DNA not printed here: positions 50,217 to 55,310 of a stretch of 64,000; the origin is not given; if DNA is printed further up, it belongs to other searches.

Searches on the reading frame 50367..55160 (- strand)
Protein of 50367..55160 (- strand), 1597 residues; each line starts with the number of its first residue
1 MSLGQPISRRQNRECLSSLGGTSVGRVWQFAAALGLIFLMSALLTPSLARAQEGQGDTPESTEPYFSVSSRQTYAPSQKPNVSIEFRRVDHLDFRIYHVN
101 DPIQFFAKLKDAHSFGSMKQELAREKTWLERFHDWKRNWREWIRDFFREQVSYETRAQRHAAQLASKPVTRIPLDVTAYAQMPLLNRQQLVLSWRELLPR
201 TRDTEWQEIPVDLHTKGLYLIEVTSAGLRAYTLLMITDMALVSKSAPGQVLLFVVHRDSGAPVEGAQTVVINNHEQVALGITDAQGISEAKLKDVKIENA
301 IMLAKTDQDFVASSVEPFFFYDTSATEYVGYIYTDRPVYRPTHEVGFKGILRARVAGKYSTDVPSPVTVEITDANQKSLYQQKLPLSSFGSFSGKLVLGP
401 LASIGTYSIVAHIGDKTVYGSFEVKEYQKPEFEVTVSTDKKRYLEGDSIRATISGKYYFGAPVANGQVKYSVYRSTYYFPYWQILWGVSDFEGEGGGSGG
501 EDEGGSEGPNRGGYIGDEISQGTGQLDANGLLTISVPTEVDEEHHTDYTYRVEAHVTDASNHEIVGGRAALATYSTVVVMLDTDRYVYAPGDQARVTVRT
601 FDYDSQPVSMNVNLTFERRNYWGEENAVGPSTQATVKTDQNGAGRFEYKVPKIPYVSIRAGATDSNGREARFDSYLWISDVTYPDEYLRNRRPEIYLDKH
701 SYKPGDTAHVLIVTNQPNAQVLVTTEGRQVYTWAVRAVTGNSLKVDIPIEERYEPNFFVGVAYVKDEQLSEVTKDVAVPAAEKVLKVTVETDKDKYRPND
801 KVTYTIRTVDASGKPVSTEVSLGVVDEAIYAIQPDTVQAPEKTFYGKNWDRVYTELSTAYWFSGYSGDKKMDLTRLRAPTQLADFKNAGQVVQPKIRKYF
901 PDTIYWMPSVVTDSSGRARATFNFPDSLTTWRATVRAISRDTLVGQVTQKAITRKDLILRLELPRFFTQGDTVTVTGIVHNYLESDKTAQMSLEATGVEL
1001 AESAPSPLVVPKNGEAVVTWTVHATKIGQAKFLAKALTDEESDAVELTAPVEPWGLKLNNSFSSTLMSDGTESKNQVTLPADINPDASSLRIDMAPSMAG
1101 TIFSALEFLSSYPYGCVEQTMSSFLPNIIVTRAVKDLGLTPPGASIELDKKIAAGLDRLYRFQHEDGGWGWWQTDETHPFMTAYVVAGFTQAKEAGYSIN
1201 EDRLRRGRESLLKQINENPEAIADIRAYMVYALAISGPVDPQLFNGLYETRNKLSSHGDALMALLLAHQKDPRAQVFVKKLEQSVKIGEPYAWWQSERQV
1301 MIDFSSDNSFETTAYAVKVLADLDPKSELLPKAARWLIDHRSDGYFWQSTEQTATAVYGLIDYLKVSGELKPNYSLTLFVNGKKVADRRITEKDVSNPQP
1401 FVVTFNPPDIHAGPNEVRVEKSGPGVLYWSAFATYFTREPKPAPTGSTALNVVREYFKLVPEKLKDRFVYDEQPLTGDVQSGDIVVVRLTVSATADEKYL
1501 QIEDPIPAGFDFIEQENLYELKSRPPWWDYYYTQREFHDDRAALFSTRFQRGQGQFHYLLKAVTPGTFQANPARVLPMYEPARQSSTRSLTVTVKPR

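Call 20: search_protein_families(library=pfam, proteins=[window:50367-55160:-])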
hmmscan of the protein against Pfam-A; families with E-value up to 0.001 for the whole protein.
window:50367-55160:- (1597 aa): 9 families
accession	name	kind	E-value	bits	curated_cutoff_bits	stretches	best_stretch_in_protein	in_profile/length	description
PF01835.25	MG2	-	6.7e-26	90.9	32.8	1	330-424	2-96/96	MG2 domain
PF17973.7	bMG10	-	5.8e-23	81.9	26.2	1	1452-1581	4-130/131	Bacterial Alpha-2-macroglobulin MG10 domain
PF00207.28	A2M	-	1e-21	77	21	1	903-992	1-91/92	Alpha-2-macroglobulin family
PF07678.20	TED_complement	-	4.3e-21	75.8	22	2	1104-1214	17-126/312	A-macroglobulin TED domain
PF07703.20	A2M_BRD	-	1e-18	68.4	22.7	1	695-831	3-139/140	Alpha-2-macroglobulin bait region domain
PF11974.14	bMG3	-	4e-07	30.4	34.9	1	236-311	1-81/103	Bacterial alpha-2-macroglobulin MG3 domain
PF17791.7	MG3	-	2e-05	25.2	23.1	1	426-474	1-48/84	Macroglobulin domain MG3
PF20942.3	DUF4785_2nd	-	0.00046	20.5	30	0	786-812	4-30/105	Domain of unknown function (DUF4785) central domain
PF17972.7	bMG5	-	0.00052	20.8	26.5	0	433-471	4-42/127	Bacterial Alpha-2-macroglobulin MG5 domain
